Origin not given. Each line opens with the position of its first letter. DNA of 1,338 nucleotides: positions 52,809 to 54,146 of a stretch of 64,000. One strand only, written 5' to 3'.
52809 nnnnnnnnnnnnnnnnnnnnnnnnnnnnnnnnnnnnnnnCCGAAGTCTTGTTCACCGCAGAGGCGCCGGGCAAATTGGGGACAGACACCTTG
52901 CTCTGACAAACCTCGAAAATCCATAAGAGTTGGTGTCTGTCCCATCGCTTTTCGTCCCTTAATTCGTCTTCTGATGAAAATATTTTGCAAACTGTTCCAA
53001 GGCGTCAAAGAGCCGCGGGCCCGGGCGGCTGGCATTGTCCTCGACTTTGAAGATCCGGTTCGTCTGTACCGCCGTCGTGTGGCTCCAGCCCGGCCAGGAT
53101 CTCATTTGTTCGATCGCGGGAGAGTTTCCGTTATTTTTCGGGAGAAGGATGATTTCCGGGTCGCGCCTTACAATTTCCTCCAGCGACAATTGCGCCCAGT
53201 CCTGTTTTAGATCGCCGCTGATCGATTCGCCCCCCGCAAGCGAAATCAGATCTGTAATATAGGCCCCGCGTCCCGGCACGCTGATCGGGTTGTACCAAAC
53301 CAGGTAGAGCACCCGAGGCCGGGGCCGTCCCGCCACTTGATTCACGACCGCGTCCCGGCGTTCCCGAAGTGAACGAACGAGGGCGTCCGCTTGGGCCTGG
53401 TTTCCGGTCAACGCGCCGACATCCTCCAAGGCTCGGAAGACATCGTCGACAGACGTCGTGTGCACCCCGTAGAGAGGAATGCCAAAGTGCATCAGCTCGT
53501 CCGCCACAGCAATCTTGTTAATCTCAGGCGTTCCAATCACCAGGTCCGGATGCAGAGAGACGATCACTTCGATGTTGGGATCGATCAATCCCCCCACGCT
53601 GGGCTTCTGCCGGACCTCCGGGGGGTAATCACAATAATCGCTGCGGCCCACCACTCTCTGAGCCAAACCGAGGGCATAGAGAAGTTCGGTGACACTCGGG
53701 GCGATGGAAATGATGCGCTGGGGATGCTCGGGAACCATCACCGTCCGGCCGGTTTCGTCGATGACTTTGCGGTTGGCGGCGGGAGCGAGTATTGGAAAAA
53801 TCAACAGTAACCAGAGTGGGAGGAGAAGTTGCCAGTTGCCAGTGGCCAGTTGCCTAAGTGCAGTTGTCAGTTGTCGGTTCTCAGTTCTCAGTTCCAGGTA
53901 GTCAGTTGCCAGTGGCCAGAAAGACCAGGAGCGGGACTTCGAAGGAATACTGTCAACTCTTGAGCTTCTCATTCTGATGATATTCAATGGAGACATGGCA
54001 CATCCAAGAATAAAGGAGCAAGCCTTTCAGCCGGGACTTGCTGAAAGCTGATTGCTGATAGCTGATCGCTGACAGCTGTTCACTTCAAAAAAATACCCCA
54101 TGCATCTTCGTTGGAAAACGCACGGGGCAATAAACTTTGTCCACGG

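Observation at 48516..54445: Cobalamin-riboswitch-controlled TonB receptor / ABC uptake operon with unusually long, repeat-laden leader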

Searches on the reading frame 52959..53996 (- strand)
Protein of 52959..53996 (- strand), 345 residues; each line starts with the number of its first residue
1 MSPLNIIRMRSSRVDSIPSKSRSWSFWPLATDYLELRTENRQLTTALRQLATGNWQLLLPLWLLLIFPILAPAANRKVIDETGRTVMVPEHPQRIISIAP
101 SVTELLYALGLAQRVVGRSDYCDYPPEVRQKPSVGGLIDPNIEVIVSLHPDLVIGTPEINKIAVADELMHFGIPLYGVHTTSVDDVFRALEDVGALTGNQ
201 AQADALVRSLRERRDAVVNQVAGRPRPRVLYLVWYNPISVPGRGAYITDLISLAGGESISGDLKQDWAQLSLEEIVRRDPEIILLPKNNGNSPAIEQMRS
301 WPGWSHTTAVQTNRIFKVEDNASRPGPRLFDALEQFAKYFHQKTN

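Call 9: search_protein_families(library=pfam, proteins=[window:52959-53996:-])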
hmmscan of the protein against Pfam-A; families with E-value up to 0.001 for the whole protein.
window:52959-53996:- (345 aa): 1 family
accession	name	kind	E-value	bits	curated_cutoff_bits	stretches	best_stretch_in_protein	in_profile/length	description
PF01497.23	Peripla_BP_2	-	1.4e-42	146.2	27.5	1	95-318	1-231/235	Periplasmic binding protein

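Call 12: find_related_loci(query=window:52959-53810:-, collection=genome_contigs, flank=6000)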
Query window:52959-53810:- (283 aa) in genome_contigs; peptide patterns used: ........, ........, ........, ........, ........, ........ (x = any residue, [..] = any of these).
219 stretches matched a pattern; 186 encode a relative of the query (tblastn E <= 1e-3); the best 80 are kept; 80 distinct loci.
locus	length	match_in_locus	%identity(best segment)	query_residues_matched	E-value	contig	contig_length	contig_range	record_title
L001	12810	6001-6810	82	10-279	1e-151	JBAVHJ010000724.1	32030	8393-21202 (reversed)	MAG: Terriglobia bacterium isolate MFD05911_ilm_asm_bin3 k127_210242, whole genome shotgun sequence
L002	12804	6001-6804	81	14-281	1e-148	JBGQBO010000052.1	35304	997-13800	MAG: Terriglobia bacterium isolate OBJ2_061818_110_62 k141_2390684_length_35304_cov_15.0020, whole genome shotgun sequen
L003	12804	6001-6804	66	12-279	2e-122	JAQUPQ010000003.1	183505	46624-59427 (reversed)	MAG: Terriglobia bacterium isolate STD1_3 NODE_134_length_183505_cov_5.169873_Sandtown_D1, whole genome shotgun sequence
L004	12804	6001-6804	50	12-279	3e-90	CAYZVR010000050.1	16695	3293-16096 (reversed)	MAG TPA_asm: uncultured Acidobacteriota bacterium isolate SRP119689_co1_316 genome assembly, contig: NODE_4809_length_16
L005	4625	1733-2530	50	14-279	3e-89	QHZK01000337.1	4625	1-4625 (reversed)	MAG: Acidobacteria bacterium isolate gp13 AA77 14_1009_16_40cm_scaffold_73642_curated, whole genome shotgun sequence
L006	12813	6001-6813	49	9-279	3e-88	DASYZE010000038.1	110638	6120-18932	MAG TPA_asm: Terriglobia bacterium isolate SMAG_U6354 k141_599603, whole genome shotgun sequence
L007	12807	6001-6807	50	11-279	5e-87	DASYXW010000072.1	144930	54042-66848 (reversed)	MAG TPA_asm: Terriglobia bacterium isolate SMAG_U6318 k141_688411, whole genome shotgun sequence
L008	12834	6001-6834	49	3-279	2e-86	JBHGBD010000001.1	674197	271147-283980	MAG: Terriglobia bacterium isolate SBS.BIN.50 SBSBIN50_contig_1, whole genome shotgun sequence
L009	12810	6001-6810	48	10-279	6e-86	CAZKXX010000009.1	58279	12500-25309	MAG TPA_asm: uncultured Acidobacteriota bacterium isolate binchicken_co274_200 genome assembly, contig: NODE_1378_length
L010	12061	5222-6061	46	1-279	6e-84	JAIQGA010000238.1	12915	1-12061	MAG: Terriglobia bacterium isolate SRVP_29 SRVP18_hole-7m-from-trench_1_20cm_scaffold_4402, whole genome shotgun sequenc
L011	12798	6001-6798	50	14-279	2e-82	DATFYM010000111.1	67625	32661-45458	MAG TPA_asm: Terriglobia bacterium isolate SMAG_U9543 k141_28552, whole genome shotgun sequence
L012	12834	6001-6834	44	2-279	5e-82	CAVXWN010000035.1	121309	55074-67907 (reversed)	MAG: uncultured Acidobacteriota bacterium isolate MFD04492.bin.2.64 genome assembly, contig: contig_24239, whole genome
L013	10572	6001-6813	48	9-279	5e-85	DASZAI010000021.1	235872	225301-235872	MAG TPA_asm: Terriglobia bacterium isolate SMAG_U6384 k141_540536, whole genome shotgun sequence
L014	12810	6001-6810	43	10-279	1e-68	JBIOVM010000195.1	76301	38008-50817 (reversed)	MAG: Candidatus Rokuibacteriota bacterium isolate MAG108 k127_89810, whole genome shotgun sequence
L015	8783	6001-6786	44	18-279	6e-67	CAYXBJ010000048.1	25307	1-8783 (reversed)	MAG TPA_asm: uncultured bacterium isolate binchicken_co279_6 genome assembly, contig: k141_2168577, whole genome shotgun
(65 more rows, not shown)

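Call 17: find_related_loci(query=window:52959-53810:-, collection=metagenome_contigs, flank=3000)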
Query window:52959-53810:- (283 aa) in metagenome_contigs; peptide patterns used: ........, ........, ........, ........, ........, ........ (x = any residue, [..] = any of these).
508 stretches matched a pattern; 436 encode a relative of the query (tblastn E <= 1e-3); the best 80 are kept; 80 distinct loci.
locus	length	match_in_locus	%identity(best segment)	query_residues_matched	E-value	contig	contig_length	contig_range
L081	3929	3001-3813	75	9-279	6e-141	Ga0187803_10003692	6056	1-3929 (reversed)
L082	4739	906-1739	49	2-279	8e-93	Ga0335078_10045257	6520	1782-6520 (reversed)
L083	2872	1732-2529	50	14-279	9e-94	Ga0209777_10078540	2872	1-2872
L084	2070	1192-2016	48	5-279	2e-95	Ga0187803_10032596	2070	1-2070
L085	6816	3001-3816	49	11-282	5e-91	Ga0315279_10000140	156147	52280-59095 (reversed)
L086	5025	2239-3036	50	14-279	3e-90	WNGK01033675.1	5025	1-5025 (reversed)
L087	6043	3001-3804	50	12-279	4e-90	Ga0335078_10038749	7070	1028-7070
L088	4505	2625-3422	50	14-279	1e-89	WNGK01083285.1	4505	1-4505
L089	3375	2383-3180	50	14-279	2e-90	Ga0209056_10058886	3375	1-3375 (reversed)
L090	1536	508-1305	49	14-279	7e-95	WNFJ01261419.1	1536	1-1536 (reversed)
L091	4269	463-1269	49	11-279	9e-89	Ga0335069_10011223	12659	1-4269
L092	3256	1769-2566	50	14-279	9e-90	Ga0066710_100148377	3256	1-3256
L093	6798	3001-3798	49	14-279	2e-88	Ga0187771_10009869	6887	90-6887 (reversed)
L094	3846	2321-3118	50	14-279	4e-89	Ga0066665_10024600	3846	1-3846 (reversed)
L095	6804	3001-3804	48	16-283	6e-88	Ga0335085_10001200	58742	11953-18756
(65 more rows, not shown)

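Call 30: search_protein_families(library=ncbifam, proteins=[window:52959-53996:-], max_evalue=0.00001)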
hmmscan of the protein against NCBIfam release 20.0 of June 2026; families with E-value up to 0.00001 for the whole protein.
window:52959-53996:- (345 aa): 7 families
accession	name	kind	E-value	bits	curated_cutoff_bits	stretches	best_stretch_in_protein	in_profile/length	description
TIGR04281.1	peripla_PGF_1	equivalog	2.4e-43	148.6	325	1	78-343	7-267/330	PGF-CTERM-anchored ABC transporter substrate-binding protein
NF002894.0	PRK03379.1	equivalog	2.1e-32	112.3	234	1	92-342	23-264/266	vitamin B12 ABC transporter substrate-binding protein BtuF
TIGR03659.1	IsdE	equivalog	1.8e-25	89.8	298.65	1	78-321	24-270/292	heme ABC transporter substrate-binding protein IsdE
TIGR03868.1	F420-O_ABCperi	hypoth_equivalog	5.9e-22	78.2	392.4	1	79-337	4-281/287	putative F420-0 ABC transporter substrate-binding protein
NF038402.1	TroA_like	subfamily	8.4e-22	77.8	30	1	94-288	1-188/219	helical backbone metal receptor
NF008501.1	PRK11411.1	subfamily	7.2e-12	44.9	320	1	64-323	12-274/303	Fe(3+) dicitrate ABC transporter substrate-binding protein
NF052484.1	sider_BP_EitA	equivalog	9.3e-07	28.2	640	0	184-338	155-320/328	siderophore ABC transporter substrate-binding protein EitA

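Call 39: find_homologous_proteins(query=window:52959-53996:-, max_evalue=1e-40)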
Query window:52959-53996:- (345 aa): 1183 proteins with E <= 1e-40 among 6356 candidates; the best 120 are listed.
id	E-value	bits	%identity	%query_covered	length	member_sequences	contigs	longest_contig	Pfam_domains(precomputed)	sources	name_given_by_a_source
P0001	8.4e-224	760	100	98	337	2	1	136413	PF01497.24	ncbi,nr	ncbi:MAG: cobalamin-binding protein [Acidobacteriia bacterium]|nr:cobalamin-binding protein [Terrigl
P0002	1.8e-186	637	84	100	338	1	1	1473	PF01497.24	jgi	jgi:iron complex transport system substrate-binding protein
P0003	4.7e-177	607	79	98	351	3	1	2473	PF01497.24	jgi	jgi:cobalamin transport system substrate-binding protein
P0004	4.2e-168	577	83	90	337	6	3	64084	PF01497.24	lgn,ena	-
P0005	4.9e-160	551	73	99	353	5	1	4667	PF01497.24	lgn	-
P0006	3.6e-136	472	75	79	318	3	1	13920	PF01497.24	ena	-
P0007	4.9e-127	442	67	87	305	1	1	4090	PF01497.24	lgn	-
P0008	1.5e-125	437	65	85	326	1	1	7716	PF01497.24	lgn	-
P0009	1.1e-123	431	68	80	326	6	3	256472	PF01497.24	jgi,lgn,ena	jgi:iron complex transport system substrate-binding protein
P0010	2.5e-123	430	65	83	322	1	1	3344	PF01497.24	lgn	-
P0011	3.2e-123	430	65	85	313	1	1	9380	PF01497.24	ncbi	-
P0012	1.9e-119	417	68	79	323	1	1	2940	PF01497.24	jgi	jgi:iron complex transport system substrate-binding protein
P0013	5.7e-112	393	66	74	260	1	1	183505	PF01497.24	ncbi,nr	ncbi:MAG: cobalamin-binding protein [Acidobacteriia bacterium]|nr:cobalamin-binding protein [Terrigl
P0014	2.0e-87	312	49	80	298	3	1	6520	PF01497.24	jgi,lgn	-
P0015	1.2e-86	309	49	82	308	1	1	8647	PF01497.24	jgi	jgi:ABC-type Fe3+-hydroxamate transport system substrate-binding protein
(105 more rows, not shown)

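Call 41: find_encoding_contigs(protein=P0004, flank=3000, max_places=6)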
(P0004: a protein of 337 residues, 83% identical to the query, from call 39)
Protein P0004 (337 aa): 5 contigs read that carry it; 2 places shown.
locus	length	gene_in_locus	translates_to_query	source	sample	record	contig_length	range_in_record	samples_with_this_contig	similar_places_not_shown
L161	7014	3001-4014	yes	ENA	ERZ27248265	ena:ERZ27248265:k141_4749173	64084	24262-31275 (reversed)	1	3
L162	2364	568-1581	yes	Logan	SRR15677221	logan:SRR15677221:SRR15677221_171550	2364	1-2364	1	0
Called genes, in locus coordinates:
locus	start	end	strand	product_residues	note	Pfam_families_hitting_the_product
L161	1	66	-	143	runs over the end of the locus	PF09828:ChrB_C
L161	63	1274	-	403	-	PF05977:MFS_3 (weak), PF07690:MFS_1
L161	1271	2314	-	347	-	PF20229:ChrB_N, PF09828:ChrB_C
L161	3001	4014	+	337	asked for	PF01497:Peripla_BP_2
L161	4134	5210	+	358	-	PF01032:FecCD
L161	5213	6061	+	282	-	PF02463:SMC_N (faint), PF13175:AAA_15 (faint), PF00005:ABC_tran, PF13555:AAA_29 (weak), PF13304:AAA_21 (faint)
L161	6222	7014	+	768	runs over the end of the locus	PF13620:CarboxypepD_reg, PF13715:CarbopepD_reg_2 (weak), PF07715:Plug, PF00593:TonB_dep_Rec_b-barrel, PF14905:OMP_b-brl_3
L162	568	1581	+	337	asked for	PF01497:Peripla_BP_2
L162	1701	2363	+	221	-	?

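Call 42: find_encoding_contigs(protein=P0002, flank=3000, max_places=4)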
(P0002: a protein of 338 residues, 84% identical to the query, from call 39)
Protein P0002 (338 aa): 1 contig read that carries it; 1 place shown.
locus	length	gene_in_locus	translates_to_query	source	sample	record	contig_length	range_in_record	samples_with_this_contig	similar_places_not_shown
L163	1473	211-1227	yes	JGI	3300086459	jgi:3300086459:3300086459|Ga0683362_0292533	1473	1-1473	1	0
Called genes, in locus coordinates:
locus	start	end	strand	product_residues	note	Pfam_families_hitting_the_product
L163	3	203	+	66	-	?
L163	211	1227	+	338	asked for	PF01497:Peripla_BP_2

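Call 43: find_encoding_contigs(protein=P0003, flank=3000, max_places=4)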
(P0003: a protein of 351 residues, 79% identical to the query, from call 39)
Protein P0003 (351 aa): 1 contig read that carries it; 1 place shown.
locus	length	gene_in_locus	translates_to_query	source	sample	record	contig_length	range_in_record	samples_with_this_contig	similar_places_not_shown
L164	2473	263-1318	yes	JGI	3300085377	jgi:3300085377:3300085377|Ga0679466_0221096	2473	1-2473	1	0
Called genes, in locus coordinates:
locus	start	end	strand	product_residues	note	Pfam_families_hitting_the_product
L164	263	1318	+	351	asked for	PF01497:Peripla_BP_2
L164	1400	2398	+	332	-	PF01032:FecCD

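Call 50: list_cluster_members(proteins=[P0001, P0002, P0003, P0004, P0005, P0006])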
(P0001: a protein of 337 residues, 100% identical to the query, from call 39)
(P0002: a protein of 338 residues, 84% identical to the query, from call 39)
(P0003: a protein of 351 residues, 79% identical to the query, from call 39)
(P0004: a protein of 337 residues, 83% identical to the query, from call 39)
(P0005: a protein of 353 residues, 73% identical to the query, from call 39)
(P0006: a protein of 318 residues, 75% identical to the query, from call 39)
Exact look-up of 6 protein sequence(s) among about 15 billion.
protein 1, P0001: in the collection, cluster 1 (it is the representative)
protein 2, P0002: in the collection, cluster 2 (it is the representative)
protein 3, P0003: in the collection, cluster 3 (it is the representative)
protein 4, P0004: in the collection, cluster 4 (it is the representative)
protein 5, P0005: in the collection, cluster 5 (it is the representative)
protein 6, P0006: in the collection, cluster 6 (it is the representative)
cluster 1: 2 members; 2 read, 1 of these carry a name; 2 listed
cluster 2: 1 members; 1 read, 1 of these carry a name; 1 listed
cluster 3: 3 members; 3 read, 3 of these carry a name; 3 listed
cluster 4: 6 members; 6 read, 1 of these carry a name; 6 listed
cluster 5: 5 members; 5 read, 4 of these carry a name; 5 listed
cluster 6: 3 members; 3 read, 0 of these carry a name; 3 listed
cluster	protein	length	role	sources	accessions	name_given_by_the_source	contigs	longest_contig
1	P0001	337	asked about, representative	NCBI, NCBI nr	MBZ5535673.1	MAG: cobalamin-binding protein [Acidobacteriia bacterium] | cobalamin-binding protein [Terriglobia bacterium]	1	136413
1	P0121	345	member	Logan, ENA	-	-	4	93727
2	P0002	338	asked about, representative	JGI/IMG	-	iron complex transport system substrate-binding protein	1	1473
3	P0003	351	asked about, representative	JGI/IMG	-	cobalamin transport system substrate-binding protein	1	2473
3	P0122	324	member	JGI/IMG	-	cobalamin transport system substrate-binding protein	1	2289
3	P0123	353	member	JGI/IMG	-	cobalamin transport system substrate-binding protein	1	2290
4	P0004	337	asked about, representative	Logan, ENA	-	-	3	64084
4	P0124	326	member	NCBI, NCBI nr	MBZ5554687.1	MAG: cobalamin-binding protein [Acidobacteriia bacterium] | cobalamin-binding protein [Terriglobia bacterium]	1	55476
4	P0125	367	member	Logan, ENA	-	-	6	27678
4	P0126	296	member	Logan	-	-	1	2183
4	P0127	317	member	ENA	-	-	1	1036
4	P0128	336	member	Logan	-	-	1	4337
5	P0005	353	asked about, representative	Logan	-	-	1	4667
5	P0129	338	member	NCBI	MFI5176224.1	MAG: cobalamin-binding protein [Terriglobia bacterium]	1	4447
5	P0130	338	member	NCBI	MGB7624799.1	MAG: cobalamin-binding protein [Terriglobia bacterium]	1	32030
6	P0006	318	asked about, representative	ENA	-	-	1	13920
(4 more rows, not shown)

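Call 52: find_encoding_contigs(protein=P0122, flank=3000, max_places=3)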
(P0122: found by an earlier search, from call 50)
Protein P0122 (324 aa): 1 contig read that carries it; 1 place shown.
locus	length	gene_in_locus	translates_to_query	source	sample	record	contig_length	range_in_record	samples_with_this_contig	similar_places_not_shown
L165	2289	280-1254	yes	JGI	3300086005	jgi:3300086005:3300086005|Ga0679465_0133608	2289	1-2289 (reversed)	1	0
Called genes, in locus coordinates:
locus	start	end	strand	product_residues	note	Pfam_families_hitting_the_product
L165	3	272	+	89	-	?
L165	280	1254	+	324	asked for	PF01497:Peripla_BP_2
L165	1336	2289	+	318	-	?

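Call 53: find_encoding_contigs(protein=P0127, flank=3000, max_places=3)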
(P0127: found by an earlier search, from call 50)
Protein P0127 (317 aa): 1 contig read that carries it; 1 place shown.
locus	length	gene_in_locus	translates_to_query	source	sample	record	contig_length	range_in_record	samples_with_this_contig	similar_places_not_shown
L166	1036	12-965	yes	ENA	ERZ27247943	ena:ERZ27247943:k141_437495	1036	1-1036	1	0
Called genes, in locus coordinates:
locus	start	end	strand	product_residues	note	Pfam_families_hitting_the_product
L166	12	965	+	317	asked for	PF01497:Peripla_BP_2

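Call 54: find_encoding_contigs(protein=P0005, flank=3000, max_places=3)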
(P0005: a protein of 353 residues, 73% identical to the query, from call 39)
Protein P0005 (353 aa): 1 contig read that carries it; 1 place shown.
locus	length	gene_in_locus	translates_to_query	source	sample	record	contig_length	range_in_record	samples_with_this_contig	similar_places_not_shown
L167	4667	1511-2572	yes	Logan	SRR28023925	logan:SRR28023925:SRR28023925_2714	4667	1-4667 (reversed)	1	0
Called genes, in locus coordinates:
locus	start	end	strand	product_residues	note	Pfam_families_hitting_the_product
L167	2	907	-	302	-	?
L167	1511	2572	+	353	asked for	PF01497:Peripla_BP_2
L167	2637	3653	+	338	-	PF01032:FecCD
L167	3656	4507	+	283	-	PF00005:ABC_tran, PF02463:SMC_N (faint), PF13555:AAA_29 (faint), PF13304:AAA_21 (faint)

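Call 69: find_encoding_contigs(protein=window:52959-53996:-, flank=1500, max_places=8)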
Protein window:52959-53996:- (345 aa): 5 contigs read that carry it; 1 place shown.
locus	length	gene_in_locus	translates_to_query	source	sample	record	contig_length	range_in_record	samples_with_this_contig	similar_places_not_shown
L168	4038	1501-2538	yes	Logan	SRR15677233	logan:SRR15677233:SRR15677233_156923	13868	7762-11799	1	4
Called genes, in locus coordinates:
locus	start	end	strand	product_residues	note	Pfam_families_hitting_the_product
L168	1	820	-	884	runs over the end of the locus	-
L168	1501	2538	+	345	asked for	PF01497:Peripla_BP_2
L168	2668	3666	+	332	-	PF01032:FecCD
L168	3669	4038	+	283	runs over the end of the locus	PF00005:ABC_tran, PF02463:SMC_N (faint), PF13555:AAA_29 (weak), PF13304:AAA_21 (weak)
